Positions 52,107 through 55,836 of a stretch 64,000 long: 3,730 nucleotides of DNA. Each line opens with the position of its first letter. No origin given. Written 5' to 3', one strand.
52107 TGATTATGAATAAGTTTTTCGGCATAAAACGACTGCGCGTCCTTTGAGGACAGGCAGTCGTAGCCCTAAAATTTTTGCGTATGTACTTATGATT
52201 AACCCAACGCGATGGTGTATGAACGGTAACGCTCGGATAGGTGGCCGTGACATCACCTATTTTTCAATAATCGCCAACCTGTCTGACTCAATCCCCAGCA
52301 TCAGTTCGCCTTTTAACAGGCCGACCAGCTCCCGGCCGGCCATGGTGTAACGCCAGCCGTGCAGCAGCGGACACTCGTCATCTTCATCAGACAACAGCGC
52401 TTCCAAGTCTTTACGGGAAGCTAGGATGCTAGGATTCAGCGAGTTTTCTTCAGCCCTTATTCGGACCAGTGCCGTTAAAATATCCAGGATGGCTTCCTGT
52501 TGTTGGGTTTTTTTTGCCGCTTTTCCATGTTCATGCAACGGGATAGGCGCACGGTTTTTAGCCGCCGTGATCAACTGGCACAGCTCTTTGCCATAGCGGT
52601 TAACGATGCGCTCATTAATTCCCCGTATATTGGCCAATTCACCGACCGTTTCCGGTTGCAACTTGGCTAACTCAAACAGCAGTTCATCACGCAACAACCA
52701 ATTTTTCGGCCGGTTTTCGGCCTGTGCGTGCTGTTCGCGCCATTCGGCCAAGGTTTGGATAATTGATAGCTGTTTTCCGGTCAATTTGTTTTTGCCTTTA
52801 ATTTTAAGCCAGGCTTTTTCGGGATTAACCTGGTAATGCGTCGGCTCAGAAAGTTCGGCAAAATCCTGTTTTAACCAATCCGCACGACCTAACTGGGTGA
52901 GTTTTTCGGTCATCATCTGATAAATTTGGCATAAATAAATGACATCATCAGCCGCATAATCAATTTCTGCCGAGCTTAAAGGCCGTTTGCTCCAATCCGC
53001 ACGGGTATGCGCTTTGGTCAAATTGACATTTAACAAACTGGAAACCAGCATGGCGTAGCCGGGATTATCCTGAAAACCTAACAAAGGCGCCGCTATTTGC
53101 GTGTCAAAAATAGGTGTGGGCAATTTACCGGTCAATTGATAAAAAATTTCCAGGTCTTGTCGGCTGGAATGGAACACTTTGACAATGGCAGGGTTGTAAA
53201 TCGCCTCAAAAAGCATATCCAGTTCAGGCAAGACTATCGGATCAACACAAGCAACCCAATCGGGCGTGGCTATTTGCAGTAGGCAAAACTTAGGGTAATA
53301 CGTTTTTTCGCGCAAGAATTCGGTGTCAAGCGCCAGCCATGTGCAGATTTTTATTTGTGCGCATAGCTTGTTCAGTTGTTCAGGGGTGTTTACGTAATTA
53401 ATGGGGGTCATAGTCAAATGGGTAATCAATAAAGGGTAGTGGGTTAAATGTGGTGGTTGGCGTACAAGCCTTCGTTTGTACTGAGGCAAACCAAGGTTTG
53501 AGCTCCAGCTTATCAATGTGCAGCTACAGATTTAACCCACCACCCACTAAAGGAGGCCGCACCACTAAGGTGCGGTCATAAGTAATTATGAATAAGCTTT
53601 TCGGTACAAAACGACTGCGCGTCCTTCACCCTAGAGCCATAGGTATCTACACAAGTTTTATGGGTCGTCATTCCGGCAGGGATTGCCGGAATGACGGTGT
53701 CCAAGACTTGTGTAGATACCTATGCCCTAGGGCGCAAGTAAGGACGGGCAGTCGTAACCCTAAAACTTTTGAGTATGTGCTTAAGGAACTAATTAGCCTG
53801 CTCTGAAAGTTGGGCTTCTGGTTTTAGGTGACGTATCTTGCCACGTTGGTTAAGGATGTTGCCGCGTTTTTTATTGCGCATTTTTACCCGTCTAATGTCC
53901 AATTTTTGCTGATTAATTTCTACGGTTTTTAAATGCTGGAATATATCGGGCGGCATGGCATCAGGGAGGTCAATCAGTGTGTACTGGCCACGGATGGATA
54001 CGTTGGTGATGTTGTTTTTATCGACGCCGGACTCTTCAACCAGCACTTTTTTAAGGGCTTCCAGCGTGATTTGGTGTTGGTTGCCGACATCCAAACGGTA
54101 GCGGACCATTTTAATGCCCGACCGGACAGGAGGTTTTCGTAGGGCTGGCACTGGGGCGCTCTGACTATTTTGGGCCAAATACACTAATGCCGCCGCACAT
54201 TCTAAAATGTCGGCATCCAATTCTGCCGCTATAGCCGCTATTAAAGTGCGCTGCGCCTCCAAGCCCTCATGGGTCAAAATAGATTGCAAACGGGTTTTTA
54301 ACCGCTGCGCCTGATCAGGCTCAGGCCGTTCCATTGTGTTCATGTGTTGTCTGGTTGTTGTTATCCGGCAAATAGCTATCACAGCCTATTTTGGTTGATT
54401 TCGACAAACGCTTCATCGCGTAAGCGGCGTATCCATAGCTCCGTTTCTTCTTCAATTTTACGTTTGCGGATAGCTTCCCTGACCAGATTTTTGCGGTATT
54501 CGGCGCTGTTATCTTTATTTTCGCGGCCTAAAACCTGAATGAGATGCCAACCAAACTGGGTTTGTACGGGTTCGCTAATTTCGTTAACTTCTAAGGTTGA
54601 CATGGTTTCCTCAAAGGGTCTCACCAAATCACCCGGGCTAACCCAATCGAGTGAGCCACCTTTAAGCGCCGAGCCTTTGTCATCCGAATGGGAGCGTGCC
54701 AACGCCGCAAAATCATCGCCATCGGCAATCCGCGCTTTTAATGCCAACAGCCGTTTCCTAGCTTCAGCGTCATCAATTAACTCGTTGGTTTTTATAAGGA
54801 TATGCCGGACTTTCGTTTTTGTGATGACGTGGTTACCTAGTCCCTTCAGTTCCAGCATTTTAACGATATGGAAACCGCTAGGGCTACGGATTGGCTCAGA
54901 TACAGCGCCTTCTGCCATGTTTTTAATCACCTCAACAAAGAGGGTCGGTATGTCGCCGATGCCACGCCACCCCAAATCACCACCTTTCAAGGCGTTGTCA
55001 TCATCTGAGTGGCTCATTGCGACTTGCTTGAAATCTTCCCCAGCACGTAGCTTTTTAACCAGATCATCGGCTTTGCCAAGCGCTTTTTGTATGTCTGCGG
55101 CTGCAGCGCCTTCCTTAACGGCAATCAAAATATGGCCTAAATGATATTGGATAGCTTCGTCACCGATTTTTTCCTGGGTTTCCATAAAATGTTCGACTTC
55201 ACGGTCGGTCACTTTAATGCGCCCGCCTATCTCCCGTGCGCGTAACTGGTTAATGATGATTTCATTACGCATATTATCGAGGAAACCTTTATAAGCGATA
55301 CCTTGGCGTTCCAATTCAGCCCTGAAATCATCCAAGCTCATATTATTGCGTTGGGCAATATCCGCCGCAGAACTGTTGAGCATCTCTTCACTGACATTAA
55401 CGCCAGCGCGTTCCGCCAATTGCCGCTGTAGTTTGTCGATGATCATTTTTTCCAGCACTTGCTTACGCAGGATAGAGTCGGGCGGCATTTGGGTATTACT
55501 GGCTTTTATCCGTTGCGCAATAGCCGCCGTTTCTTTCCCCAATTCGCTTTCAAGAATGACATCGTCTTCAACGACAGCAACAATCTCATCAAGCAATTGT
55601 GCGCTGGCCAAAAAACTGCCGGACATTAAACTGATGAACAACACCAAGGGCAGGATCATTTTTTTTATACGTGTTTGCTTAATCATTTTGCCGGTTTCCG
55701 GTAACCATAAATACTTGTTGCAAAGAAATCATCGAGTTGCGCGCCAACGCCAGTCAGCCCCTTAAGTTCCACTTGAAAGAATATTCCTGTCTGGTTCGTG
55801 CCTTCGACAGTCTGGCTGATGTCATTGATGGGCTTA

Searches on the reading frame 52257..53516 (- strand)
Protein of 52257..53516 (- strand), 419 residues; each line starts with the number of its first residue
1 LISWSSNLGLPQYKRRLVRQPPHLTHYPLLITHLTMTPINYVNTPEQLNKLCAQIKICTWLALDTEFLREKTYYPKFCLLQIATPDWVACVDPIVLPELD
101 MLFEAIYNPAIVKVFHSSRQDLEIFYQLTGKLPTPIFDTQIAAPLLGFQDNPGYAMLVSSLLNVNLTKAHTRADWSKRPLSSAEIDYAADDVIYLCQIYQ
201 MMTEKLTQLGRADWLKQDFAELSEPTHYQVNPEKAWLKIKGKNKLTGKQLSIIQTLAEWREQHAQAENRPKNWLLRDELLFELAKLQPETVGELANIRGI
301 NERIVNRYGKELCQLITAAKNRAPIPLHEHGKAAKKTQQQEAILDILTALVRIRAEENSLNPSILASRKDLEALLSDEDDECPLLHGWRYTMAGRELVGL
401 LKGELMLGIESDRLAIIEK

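Call 5: search_protein_families(library=pfam, proteins=[window:52257-53516:-], max_evalue=0.01)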
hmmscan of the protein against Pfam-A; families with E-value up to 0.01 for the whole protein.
window:52257-53516:- (419 aa): 3 families
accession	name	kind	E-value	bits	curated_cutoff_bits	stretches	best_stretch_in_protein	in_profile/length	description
PF01612.26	DNA_pol_A_exo1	-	1.8e-38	132.5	23.6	1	41-206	3-172/173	3'-5' exonuclease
PF00570.28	HRDC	-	1.6e-18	66.9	23.8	1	249-316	1-68/68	HRDC domain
PF21293.2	RNAseD_HRDC_C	-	0.0018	18.5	25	1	349-397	12-66/66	Ribonuclease D, C-terminal HRDC domain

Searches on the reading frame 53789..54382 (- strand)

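Call 22: search_protein_families(library=pfam, proteins=[window:53789-54382:-], max_evalue=0.00001)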
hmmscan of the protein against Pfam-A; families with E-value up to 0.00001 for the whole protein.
window:53789-54382:- (197 aa): 2 families
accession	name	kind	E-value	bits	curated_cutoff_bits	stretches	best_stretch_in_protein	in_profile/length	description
PF03880.21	DbpA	-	7.2e-13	48.8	25.6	1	94-164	1-71/72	DbpA RNA binding domain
PF25399.1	DeaD_dimer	-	1.8e-09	37.9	23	1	25-74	11-60/67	RNA helicase DeaD dimerization domain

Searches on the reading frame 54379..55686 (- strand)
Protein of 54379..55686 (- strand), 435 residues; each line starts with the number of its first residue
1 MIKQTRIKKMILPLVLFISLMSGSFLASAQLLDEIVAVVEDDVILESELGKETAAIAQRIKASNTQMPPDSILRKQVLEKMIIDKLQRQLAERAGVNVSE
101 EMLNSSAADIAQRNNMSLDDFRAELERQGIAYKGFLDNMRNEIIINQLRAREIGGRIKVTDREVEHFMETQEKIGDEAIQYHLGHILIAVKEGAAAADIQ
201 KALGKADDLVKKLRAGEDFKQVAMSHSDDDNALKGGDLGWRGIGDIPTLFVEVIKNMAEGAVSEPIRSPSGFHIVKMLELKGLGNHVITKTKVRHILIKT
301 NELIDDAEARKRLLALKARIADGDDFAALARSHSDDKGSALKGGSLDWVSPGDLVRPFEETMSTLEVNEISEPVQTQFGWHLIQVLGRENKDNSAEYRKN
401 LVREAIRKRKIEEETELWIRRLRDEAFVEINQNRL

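Call 22: search_protein_families(library=pfam, proteins=[window:54379-55686:-], max_evalue=0.00001)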
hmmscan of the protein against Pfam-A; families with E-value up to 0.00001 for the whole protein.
window:54379-55686:- (435 aa): 6 families
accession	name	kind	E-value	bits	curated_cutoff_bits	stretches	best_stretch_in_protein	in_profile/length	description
PF13616.12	Rotamase_3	-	1e-49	168.4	22.5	2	290-387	15-114/116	PPIC-type PPIASE domain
PF00639.27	Rotamase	-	1.8e-49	167.1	21.7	2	295-385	1-95/97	PPIC-type PPIASE domain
PF09312.16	SurA_N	-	2.4e-38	131.3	30.8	1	32-149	1-118/118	SurA N-terminal domain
PF13145.12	Rotamase_2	-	6.4e-18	66.2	27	2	166-280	9-108/121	PPIC-type PPIASE domain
PF13624.11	SurA_N_3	-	4.7e-13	49.7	27.2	1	10-149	16-162/162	SurA-like N-terminal domain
PF13623.11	SurA_N_2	-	8.9e-08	32.6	28.5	1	10-109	16-121/145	SurA-like N-terminal domain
